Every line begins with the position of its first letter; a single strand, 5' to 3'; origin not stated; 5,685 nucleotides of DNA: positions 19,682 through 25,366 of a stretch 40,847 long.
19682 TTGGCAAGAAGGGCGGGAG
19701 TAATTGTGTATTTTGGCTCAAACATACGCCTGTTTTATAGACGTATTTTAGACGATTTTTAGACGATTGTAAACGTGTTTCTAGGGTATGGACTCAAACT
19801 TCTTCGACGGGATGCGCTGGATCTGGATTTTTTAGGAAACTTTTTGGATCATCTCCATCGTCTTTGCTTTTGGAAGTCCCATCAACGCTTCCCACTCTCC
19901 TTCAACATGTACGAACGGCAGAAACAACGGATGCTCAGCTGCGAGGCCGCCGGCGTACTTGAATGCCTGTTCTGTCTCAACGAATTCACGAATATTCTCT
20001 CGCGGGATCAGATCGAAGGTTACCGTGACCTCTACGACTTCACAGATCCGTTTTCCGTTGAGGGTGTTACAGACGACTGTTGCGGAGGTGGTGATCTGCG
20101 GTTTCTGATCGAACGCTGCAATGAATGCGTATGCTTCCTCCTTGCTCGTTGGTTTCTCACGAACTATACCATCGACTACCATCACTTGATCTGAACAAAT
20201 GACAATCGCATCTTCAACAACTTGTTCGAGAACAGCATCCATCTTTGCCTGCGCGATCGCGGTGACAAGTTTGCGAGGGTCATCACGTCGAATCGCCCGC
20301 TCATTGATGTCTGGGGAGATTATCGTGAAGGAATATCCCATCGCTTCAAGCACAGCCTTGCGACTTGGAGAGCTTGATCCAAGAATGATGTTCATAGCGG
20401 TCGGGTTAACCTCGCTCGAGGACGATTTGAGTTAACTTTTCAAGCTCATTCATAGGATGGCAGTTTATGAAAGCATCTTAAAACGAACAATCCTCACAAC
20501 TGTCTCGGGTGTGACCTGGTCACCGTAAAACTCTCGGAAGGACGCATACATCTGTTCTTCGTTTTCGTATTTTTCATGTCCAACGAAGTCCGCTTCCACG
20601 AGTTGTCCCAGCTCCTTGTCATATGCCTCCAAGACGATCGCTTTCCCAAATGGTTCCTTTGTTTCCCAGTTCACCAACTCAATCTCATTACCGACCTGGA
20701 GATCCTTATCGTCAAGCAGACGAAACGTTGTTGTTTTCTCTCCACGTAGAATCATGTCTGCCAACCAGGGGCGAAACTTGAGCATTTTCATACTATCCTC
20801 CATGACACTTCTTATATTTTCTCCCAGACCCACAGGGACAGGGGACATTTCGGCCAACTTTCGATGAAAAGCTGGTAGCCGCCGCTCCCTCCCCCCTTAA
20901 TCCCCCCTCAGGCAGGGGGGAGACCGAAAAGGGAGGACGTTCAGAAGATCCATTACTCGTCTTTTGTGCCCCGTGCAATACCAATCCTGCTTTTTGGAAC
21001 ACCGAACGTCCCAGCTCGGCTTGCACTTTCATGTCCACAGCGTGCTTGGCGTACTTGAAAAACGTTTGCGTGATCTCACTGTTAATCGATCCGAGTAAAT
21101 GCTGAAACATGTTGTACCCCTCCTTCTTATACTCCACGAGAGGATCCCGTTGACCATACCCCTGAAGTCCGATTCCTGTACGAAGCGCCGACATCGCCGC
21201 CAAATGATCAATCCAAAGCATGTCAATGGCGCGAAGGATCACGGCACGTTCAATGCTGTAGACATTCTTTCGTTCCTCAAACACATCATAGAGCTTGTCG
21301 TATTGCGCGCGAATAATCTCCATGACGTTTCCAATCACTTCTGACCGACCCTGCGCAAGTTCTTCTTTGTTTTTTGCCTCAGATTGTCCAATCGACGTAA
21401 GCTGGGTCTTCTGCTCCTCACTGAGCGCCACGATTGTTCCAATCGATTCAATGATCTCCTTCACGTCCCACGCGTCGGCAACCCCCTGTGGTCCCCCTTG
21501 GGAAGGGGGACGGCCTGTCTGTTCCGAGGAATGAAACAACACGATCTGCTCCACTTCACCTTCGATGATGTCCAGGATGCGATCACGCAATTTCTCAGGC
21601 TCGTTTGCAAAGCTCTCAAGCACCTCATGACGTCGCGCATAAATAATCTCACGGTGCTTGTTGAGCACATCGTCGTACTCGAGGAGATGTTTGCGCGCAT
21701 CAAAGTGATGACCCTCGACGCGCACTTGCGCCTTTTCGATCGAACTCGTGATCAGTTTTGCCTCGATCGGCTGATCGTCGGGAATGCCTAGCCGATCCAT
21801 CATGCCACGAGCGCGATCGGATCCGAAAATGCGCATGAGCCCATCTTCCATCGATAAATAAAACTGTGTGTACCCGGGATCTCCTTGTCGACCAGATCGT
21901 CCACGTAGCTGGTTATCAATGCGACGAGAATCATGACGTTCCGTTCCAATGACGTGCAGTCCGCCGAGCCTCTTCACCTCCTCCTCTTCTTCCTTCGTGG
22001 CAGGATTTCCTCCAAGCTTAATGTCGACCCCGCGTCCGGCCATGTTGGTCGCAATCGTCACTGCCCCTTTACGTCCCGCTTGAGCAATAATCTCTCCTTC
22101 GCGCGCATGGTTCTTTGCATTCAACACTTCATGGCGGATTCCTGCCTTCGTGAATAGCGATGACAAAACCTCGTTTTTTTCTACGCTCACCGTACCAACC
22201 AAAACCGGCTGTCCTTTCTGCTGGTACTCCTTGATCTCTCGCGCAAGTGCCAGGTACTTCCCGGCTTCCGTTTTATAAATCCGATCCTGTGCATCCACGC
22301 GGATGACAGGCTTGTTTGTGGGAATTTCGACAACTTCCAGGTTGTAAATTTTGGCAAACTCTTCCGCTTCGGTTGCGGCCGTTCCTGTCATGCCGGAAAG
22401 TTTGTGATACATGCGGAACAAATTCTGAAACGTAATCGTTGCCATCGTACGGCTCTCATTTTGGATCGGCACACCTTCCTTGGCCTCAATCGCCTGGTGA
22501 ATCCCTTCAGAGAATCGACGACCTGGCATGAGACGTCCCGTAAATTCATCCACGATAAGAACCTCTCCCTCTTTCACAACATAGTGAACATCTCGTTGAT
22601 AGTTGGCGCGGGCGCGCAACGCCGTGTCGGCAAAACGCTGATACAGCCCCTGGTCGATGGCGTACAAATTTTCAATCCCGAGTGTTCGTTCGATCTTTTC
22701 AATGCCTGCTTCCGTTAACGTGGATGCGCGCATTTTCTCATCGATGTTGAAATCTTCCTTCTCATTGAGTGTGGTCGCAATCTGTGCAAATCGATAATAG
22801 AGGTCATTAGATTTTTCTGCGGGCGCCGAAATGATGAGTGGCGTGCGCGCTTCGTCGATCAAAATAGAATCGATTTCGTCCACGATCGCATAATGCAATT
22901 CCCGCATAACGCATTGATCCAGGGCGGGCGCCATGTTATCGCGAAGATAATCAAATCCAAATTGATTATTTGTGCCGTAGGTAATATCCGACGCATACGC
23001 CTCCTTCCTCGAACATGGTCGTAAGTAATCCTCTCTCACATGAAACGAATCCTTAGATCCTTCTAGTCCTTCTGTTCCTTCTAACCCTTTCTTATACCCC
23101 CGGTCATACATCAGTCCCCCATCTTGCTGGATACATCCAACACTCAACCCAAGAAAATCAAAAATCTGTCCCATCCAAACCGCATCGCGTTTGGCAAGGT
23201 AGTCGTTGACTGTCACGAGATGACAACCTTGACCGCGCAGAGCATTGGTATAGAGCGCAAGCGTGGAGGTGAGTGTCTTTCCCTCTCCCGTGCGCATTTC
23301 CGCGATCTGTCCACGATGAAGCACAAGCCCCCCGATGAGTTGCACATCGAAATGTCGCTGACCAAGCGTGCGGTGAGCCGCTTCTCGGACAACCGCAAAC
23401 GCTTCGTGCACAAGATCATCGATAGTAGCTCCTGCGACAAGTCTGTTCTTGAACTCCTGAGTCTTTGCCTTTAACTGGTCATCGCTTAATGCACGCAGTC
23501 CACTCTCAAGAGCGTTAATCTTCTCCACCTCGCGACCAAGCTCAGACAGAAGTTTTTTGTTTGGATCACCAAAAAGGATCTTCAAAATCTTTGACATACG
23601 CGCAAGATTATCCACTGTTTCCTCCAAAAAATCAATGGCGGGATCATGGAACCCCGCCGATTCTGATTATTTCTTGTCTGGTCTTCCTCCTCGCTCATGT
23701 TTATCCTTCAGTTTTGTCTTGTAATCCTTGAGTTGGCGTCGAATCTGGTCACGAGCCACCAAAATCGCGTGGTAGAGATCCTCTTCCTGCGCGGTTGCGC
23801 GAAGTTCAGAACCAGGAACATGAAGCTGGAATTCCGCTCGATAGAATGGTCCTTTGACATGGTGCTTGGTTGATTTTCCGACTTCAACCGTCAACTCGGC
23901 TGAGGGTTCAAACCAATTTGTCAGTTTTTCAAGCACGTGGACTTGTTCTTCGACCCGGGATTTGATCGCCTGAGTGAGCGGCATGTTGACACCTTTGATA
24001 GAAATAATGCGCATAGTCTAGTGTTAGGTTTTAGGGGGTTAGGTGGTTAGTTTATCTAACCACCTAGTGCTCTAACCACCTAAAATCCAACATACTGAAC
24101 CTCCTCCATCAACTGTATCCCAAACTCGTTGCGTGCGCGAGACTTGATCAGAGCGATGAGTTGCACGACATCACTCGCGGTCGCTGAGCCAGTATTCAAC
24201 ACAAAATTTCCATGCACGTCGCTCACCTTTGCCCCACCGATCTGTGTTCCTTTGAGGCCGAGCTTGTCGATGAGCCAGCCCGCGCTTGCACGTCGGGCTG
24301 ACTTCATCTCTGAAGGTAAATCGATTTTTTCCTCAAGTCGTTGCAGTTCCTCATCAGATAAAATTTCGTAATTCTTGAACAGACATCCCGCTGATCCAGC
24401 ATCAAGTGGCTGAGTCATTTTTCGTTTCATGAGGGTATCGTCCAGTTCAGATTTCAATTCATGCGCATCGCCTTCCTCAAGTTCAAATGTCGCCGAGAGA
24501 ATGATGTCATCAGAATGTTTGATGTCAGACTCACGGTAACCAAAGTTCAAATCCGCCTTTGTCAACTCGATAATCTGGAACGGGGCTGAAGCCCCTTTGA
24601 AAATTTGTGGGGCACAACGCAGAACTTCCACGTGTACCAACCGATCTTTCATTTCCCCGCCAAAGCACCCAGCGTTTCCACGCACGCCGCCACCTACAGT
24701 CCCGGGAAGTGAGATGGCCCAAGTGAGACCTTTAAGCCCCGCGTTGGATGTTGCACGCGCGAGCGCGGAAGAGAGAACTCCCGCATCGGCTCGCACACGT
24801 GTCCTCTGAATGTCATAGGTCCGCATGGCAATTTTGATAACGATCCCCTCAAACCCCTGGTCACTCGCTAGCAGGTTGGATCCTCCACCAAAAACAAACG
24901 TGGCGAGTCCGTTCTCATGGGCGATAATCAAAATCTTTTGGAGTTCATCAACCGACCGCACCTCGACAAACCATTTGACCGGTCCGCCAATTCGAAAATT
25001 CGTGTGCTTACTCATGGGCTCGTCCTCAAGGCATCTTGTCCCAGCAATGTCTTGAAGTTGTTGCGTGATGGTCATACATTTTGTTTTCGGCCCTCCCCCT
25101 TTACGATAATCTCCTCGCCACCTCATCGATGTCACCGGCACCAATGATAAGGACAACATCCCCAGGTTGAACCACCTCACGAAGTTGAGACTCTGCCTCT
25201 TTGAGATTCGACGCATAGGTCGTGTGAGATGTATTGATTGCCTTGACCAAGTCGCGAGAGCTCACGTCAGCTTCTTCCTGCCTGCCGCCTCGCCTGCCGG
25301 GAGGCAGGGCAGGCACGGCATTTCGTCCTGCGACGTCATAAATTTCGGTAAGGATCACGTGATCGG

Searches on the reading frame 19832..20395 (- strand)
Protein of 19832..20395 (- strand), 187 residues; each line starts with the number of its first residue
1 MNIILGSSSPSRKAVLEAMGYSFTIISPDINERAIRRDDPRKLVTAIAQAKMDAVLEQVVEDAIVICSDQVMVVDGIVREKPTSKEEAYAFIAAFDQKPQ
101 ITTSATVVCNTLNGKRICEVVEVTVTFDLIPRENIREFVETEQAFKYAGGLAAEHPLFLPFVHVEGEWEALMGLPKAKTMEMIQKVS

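Call 7: search_protein_families(library=pfam, proteins=[window:19832-20395:-], max_evalue=0.001)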
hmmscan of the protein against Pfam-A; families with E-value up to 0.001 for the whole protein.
window:19832-20395:- (187 aa): 1 family
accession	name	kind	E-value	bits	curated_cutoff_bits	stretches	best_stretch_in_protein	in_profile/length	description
PF02545.19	Maf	-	1.9e-40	139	27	1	2-185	1-186/187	Maf-like protein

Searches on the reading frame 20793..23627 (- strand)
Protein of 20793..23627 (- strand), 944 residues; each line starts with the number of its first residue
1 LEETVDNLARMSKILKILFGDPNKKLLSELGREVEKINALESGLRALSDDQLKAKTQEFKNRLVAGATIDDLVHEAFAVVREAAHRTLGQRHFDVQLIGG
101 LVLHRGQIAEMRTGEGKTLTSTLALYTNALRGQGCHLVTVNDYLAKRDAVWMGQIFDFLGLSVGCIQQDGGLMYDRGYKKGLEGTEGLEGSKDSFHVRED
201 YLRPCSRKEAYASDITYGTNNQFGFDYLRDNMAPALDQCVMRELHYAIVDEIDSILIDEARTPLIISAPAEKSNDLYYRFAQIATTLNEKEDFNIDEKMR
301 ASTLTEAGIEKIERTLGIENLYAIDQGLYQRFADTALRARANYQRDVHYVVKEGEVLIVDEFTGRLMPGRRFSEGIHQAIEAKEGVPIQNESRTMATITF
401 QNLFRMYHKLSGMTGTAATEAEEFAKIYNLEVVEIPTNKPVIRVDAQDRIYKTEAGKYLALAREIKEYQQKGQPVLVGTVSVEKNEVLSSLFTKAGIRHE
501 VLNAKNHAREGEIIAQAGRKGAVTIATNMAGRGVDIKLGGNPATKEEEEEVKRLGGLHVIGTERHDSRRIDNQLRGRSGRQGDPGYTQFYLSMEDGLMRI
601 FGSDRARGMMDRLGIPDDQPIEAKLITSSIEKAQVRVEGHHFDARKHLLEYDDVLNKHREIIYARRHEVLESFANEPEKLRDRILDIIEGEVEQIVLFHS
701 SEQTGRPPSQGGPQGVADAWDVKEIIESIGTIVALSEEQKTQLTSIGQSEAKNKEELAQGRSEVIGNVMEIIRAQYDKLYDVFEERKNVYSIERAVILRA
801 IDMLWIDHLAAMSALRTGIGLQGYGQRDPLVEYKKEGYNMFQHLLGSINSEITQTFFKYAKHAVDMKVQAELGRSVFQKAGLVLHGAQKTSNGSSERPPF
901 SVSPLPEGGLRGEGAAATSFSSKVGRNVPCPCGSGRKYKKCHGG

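Call 7: search_protein_families(library=pfam, proteins=[window:20793-23627:-], max_evalue=0.001)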
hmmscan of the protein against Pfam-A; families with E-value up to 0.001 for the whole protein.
window:20793-23627:- (944 aa): 5 families
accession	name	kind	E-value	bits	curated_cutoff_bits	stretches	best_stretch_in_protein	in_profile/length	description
PF07517.20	SecA_DEAD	-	1.2e-124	415.7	24.6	1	17-424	3-289/290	SecA DEAD-like domain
PF21090.3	P-loop_SecA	-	1.3e-80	270.3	27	2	440-547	1-108/205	SecA P-loop domain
PF07516.18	SecA_SW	-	2e-56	191.7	26.7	1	620-859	1-199/200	SecA Wing and Scaffold domain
PF01043.26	SecA_PP_bind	-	2.6e-37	128.2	23.5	1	273-381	2-110/110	SecA preprotein cross-linking domain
PF02810.21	SEC-C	-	6.8e-09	35.9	20.4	1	926-943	1-18/19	SEC-C motif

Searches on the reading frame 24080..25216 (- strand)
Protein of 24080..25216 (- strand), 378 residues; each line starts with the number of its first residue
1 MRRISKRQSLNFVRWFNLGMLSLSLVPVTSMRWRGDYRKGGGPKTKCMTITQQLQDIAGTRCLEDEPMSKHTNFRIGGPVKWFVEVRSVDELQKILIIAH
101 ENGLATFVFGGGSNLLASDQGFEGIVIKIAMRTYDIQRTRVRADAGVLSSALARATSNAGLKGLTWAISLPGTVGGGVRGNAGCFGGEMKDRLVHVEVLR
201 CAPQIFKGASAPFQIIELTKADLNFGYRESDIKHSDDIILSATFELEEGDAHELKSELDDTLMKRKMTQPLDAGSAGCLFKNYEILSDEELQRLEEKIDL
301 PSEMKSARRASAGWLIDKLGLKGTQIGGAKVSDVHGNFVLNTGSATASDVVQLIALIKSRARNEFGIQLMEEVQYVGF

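Call 8: search_protein_families(library=pfam, proteins=[window:24080-25216:-], max_evalue=0.001)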
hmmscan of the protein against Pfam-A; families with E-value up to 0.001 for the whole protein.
window:24080-25216:- (378 aa): 2 families
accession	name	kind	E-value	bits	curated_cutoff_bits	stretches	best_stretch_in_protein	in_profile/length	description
PF02873.21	MurB_C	-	1.2e-28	99.6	27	1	255-376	3-99/99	UDP-N-acetylenolpyruvoylglucosamine reductase, C-terminal domain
PF01565.28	FAD_binding_4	-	2.9e-18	66.3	26.4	1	83-199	4-129/139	FAD binding domain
